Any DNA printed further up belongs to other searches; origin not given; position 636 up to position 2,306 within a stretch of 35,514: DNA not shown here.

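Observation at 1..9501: Translationally coupled type-II-FAS-like operon with two radical SAM enzymes, a CrtI-like desaturase and a lipid acyltransferase: candidate pathway for an unusual lipid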

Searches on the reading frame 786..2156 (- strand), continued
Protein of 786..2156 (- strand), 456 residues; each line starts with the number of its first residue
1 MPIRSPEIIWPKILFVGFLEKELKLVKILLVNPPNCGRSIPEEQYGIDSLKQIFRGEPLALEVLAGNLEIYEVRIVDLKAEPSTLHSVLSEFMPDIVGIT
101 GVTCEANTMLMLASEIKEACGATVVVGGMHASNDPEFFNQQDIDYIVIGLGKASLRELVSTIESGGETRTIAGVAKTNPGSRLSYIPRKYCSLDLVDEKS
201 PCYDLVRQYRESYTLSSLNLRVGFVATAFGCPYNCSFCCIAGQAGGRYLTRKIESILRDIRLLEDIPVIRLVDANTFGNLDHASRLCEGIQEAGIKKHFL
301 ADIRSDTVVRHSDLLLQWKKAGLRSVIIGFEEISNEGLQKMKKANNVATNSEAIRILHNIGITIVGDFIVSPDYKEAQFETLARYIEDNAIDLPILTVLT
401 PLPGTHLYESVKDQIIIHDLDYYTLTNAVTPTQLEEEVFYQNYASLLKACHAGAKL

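Call 34: search_protein_families(library=pfam, proteins=[L087:7030-7986:+, L004:12506-12961:+, L076:15884-16321:-, L027:8231-8971:-, L053:16387-16821:+, L054:19723-20328:+, L038:6248-7609:-, L016:11015-12490:-, L053:10317-10865:-, L037:1799-2890:-], max_evalue=0.001)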
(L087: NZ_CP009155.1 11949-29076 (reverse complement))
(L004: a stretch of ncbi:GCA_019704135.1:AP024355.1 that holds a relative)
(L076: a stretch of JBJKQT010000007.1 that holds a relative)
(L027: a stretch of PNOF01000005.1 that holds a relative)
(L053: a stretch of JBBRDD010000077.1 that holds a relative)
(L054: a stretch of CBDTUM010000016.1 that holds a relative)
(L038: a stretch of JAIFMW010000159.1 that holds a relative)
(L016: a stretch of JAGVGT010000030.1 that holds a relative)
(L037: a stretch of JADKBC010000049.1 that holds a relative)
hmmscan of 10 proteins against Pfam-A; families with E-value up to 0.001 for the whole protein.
L087:7030-7986:+ (318 aa): 0 families

L004:12506-12961:+ (151 aa): 0 families

L076:15884-16321:- (145 aa): 0 families

L027:8231-8971:- (246 aa): 4 families
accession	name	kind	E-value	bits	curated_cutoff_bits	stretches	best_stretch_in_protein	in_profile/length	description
PF13561.12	adh_short_C2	-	2.6e-54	184.7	27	1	15-244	1-235/236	Enoyl-(Acyl carrier protein) reductase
PF00106.31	adh_short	-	5.6e-48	163.5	26.6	1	9-200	1-192/195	short chain dehydrogenase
PF08659.16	KR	-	5.1e-14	53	22.6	1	12-162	4-154/180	KR domain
PF23441.1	SDR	-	0.00021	21.2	27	1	159-246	165-257/258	SDR-like rossmann domain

L053:16387-16821:+ (144 aa): 1 family
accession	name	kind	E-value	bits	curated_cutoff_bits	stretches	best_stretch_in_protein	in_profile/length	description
PF22817.2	ApeP-like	-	4.2e-08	33.3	27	1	14-143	10-141/158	ApeP dehydratase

L054:19723-20328:+ (201 aa): 1 family
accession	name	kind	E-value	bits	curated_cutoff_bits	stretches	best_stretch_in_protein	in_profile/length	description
PF03548.22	LolA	-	2e-12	47.6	23.6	1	36-200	4-164/165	Outer membrane lipoprotein carrier protein LolA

L038:6248-7609:- (453 aa): 2 families
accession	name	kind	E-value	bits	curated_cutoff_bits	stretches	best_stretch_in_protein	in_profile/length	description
PF02310.24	B12-binding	-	3.1e-16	59.8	32.1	1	17-136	11-120/121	B12 binding domain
PF04055.27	Radical_SAM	-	8.2e-16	59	29.5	1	187-341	5-161/166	Radical SAM superfamily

L016:11015-12490:- (491 aa): 2 families
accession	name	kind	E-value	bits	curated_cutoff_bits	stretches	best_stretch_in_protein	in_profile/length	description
PF04055.27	Radical_SAM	-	6.3e-26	92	29.5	1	214-374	2-165/166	Radical SAM superfamily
PF02310.24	B12-binding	-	3e-23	82.4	32.1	1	30-145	8-120/121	B12 binding domain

L053:10317-10865:- (182 aa): 3 families
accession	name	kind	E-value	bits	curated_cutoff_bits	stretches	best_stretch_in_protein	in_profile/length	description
PF04191.18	PEMT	-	4.2e-07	30.8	25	1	99-164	37-103/105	Phospholipid methyltransferase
PF04140.19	ICMT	-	8.9e-05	23.3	24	1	96-147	27-78/95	Isoprenylcysteine carboxyl methyltransferase (ICMT) family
PF06966.17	DUF1295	-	0.0005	20.1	20.4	1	29-149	86-201/235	Protein of unknown function (DUF1295)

L037:1799-2890:- (363 aa): 2 families
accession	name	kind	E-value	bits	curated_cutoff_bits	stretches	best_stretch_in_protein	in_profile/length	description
PF00109.32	ketoacyl-synt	-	5.3e-18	66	20.8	1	53-237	70-251/252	Beta-ketoacyl synthase, N-terminal domain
PF13723.12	Ketoacyl-synt_2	-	8.9e-10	38.9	25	1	59-190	20-140/223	Beta-ketoacyl synthase, N-terminal domain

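Call 35: get_annotated_region(hit=H2, flank=5000)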
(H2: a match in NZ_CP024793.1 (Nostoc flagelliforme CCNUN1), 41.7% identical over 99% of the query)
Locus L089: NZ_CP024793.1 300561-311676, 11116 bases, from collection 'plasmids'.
description: Nostoc flagelliforme CCNUN1 plasmid pNFSY08, complete sequence
organism: Nostoc flagelliforme CCNUN1 (NCBI taxid 2038116)
taxonomy: Bacteria; Cyanobacteriota; Cyanophyceae; Nostocales; Nostocaceae; Nostoc; Nostoc flagelliforme; Nostoc flagelliforme CCNUN1
host: -; source: cell culture,desert soil; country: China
typing (MOB-suite, as given by PLSDB): conjugative; replicon rep_cluster_317; relaxase MOBP,MOBV,MOBV; mating-pair formation MPF_T
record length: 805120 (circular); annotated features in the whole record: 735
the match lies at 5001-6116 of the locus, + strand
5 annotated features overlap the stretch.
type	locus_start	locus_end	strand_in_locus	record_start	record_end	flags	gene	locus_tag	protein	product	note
CDS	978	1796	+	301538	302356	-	-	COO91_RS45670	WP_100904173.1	hypothetical protein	-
CDS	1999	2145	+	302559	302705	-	-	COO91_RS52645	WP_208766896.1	hypothetical protein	-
CDS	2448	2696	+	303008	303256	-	-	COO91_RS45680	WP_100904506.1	hypothetical protein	-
CDS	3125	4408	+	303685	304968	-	-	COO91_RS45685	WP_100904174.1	cytochrome P450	-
CDS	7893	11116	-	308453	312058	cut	-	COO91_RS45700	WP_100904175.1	plasmid replication protein, CyRepA1 family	-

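Call 36: get_annotated_region(hit=H10, flank=5000)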
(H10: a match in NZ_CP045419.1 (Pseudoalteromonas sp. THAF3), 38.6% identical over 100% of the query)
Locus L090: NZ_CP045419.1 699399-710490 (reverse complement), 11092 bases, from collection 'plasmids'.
description: Pseudoalteromonas sp. THAF3 plasmid pTHAF3_a, complete sequence
organism: Pseudoalteromonas sp. THAF3 (NCBI taxid 2587843)
taxonomy: Bacteria; Pseudomonadota; Gammaproteobacteria; Alteromonadales; Pseudoalteromonadaceae; Pseudoalteromonas; Pseudoalteromonas sp. THAF3
host: -; source: pure culture,Surface of a polyethylene microplastic particle present in tank 6 of a marine aquarium ...; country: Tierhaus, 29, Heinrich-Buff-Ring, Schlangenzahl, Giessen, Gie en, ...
typing (MOB-suite, as given by PLSDB): non-mobilizable
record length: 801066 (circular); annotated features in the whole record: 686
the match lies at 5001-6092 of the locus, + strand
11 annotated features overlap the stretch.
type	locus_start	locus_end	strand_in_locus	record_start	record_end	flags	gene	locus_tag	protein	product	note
CDS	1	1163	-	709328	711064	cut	-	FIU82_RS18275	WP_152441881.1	methyltransferase domain-containing protein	-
CDS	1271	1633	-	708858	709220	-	-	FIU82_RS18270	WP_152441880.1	hypothetical protein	-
CDS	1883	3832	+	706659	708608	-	-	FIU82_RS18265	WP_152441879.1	sensor domain-containing diguanylate cyclase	GO:0009966 - regulation of signal transduction [Evidence IEA]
CDS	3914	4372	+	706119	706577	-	nudB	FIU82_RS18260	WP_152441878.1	dihydroneopterin triphosphate diphosphatase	GO:0046656 - folic acid biosynthetic process [Evidence IEA]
CDS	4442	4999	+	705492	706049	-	-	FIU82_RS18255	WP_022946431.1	hypothetical protein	-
CDS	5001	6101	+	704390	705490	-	-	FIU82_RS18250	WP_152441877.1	beta-ketoacyl-ACP synthase III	-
CDS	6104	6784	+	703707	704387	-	-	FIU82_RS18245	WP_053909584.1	iron-containing redox enzyme family protein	-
CDS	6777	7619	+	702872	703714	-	-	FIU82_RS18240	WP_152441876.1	hypothetical protein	-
CDS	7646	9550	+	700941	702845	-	-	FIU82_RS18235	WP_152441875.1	hypothetical protein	-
CDS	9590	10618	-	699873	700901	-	-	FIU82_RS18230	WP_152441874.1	NADP-dependent oxidoreductase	-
CDS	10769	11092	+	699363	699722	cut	-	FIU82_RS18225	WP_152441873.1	MerC domain-containing protein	-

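Call 46: search_solved_structures(query=A1, max_evalue=0.001)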
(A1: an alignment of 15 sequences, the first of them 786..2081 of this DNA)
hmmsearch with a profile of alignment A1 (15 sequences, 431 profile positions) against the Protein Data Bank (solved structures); distinct sequences matched with E-value up to 0.001: 5.
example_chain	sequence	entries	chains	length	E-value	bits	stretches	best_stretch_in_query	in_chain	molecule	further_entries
6wte_A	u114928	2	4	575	1.5e-12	50.3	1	33-265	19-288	B12-binding domain-containing protein | Tryptophan-C2-methyltransferase containing B12-binding domain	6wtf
9ccb_A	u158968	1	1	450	4.6e-11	45.4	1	93-387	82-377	Radical SAM core domain-containing protein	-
6fd2_B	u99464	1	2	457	1.9e-09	40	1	153-408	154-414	Putative apramycin biosynthetic oxidoreductase 4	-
7kdx_A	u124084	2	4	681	1.6e-07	33.7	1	67-318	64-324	Methyltransferase TokK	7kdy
5ul2_A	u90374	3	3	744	1.1e-05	27.7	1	47-346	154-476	OxsB protein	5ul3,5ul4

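Call 56: find_homologous_proteins(query=L087:7030-7986:+, max_evalue=0.00001)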
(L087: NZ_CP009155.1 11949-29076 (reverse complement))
Query L087:7030-7986:+ (318 aa): 1257 proteins with E <= 0.00001 among 6122 candidates; the best 120 are listed.
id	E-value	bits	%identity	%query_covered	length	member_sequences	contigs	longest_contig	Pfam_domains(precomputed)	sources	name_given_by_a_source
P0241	8.3e-209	710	100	100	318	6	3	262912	-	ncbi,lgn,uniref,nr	ncbi:hypothetical protein [Burkholderia ubonensis]|uniref:Dialkylrecorsinol condensing enzyme n=1 Ta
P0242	7.3e-145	500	73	99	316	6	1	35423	-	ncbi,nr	ncbi:dialkylrecorsinol condensing enzyme [Burkholderia sp. TSV86]|nr:dialkylrecorsinol condensing en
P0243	7.0e-120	418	60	97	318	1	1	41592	-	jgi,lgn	-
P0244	1.8e-119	416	59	98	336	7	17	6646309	-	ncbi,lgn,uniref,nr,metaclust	ncbi:dialkylrecorsinol condensing enzyme [Pseudomonas chlororaphis]|uniref:Dialkylrecorsinol condens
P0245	8.2e-119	414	58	98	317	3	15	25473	-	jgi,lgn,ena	-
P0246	9.9e-119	414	58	98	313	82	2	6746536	-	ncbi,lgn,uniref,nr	ncbi:2-hexyl, 5-propylresorcinol biosynthesis aromatase DarA [Pseudomonas chlororaphis]|uniref:2-hex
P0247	2.2e-118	413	58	97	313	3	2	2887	-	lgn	-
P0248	6.2e-118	411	57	98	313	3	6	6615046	-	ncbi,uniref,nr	ncbi:2-hexyl, 5-propylresorcinol biosynthesis aromatase DarA [Pseudomonas chlororaphis]|uniref:2-hex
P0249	3.1e-116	406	59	97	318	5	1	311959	-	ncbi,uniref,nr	ncbi:dialkylrecorsinol condensing enzyme [Pseudomonas brassicacearum]|uniref:Dialkylresorcinol conde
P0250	9.0e-116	404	58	97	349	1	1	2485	-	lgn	-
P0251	5.2e-115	402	58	97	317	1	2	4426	-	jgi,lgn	jgi:hypothetical protein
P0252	6.2e-111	388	55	96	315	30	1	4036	-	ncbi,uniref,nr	ncbi:stilbene biosynthesis aromatase StlC [Photorhabdus aegyptia]|uniref:stilbene biosynthesis aroma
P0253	6.6e-111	388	55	96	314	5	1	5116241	-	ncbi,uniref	ncbi:stilbene biosynthesis aromatase StlC [Photorhabdus asymbiotica]|uniref:stilbene biosynthesis ar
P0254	7.7e-111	388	56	96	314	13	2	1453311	-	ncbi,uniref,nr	ncbi:stilbene biosynthesis aromatase StlC [Photorhabdus khanii]|uniref:Stilbene biosynthesis aromata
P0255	2.9e-109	383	55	96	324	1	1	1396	-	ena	-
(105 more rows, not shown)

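Call 58: predict_structure(alignment_id=A1)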
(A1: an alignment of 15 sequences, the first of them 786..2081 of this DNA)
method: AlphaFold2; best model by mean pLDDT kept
length: 431 residues; sequences in the alignment: 15
mean_pLDDT: 77.8   pTM: 0.81
mean pLDDT of the five models: 77.8, 74.2, 73.1, 70.7, 65.9
residues with pLDDT >= 90: 131; 70-90: 176; 50-70: 87; < 50: 37
segments of 3 or more residues with pLDDT < 50: 12-14, 204-221, 395-406
pLDDT, mean of each block of 10 residues (from residue 1): 87 52 58 81 92 84 94 73 82 95 61 88 79 94 90 88 74 86 85 83 49 45 72 92 85 84 95 89 90 95 77 64 87 93 73 86 83 60 61 46 48 77 73 54
secondary structure, 60 per line:
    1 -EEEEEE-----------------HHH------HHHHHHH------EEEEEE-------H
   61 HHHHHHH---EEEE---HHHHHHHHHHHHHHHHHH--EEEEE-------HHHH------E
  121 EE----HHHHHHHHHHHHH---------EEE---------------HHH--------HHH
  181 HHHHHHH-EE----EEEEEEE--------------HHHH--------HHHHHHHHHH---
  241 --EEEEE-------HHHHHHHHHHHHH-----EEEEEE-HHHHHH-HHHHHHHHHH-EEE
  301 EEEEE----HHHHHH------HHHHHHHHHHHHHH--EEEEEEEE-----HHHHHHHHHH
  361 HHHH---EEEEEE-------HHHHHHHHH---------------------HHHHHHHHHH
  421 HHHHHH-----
elements in order: E2-7 H34-40 E47-52 H60-67 E71-74 H78-95 E98-102 H110-113 E120-122 H127-139 E149-151 H178-187 E195-201 H216-219 H228-237 E243-247 H255-267 E273-278 H280-285 H287-296 E298-305 H310-315 H322-335 E338-345 H351-364 E368-373 H381-389 H411-426

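Call 61: fold_search(model_id=the predicted structure, library=pdb)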
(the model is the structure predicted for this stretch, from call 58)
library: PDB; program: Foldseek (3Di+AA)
matches with E <= 10: 1644; with E <= 0.001: 56
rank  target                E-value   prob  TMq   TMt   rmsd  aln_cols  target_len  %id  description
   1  6wte_A                4.0e-18  1.00  0.62  0.48   8.2       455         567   20  Structure of radical S-adenosylmethionine methyltransferase, TsrM, from Kitasatospora setae with cobalamin and [4Fe-4S (released 2020-12-23)
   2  6wte_B                5.6e-18  1.00  0.61  0.51   7.5       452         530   20  Structure of radical S-adenosylmethionine methyltransferase, TsrM, from Kitasatospora setae with cobalamin and [4Fe-4S (released 2020-12-23)
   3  6wtf_A                4.8e-17  1.00  0.61  0.50   6.2       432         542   19  Structure of radical S-adenosylmethionine methyltransferase, TsrM, from Kitasatospora setae with tryptophan substrate  (released 2020-12-23)
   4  6wtf_B                9.2e-17  1.00  0.61  0.50   6.1       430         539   20  Structure of radical S-adenosylmethionine methyltransferase, TsrM, from Kitasatospora setae with tryptophan substrate  (released 2020-12-23)
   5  5ul4                  1.9e-15  1.00  0.60  0.38  11.4       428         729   20  Structure of Cobalamin-dependent S-adenosylmethionine radical enzyme OxsB with aqua-cobalamin and S-adenosylmethionine b (released 2017-04-19)
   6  6fd2_A                2.4e-15  1.00  0.69  0.66   6.2       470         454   19  Radical SAM 1,2-diol dehydratase AprD4 in complex with its substrate paromamine (released 2018-01-17)
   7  6fd2_B                2.6e-15  1.00  0.68  0.65   6.9       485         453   17  Radical SAM 1,2-diol dehydratase AprD4 in complex with its substrate paromamine (released 2018-01-17)
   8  5ul3                  1.2e-14  1.00  0.61  0.38  10.9       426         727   19  Structure of Cobalamin-dependent S-adenosylmethionine radical enzyme OxsB with aqua-cobalamin bound (released 2017-04-19)
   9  5ul2                  3.9e-14  1.00  0.61  0.38   5.8       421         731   18  Structure of Apo, SeMet-labeled Cobalamin-dependent S-adenosylmethionine radical enzyme OxsB (released 2017-04-19)
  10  9ccb                  7.2e-14  1.00  0.65  0.67   7.5       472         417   18  X-ray crystal structure of methyl-coenzyme M reductase glutamine methylase (MgmA) from Methanothermobacter marburgensis  (released 2025-01-01)
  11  9n1d                  4.4e-13  1.00  0.62  0.45   5.5       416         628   14  Crystal structure of CysS from Corallococcus sp. CA054B with 5'-deoxyadenosine and methionine bound (released 2026-01-28)
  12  9n1c                  6.8e-13  1.00  0.60  0.44   5.6       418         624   13  Crystal structure of CysS from Corallococcus sp. CA054B with 5'-deoxyadenosine, methionine, and pantetheinylated 3-ethox (released 2026-01-28)
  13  7mjv_A                3.1e-10  1.00  0.57  0.56   8.2       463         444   16  MiaB in the complex with s-adenosylmethionine and RNA (released 2021-09-15)
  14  7mjz                  1.7e-09  1.00  0.56  0.54   8.0       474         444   15  The structure of MiaB with pentasulfide bridge (released 2021-09-15)
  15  9a6d_A                2.6e-09  1.00  0.57  0.55   7.2       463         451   12  Integrative model of MTAB-YVFG by crosslinking MS and deep learning (released 2024-09-18)
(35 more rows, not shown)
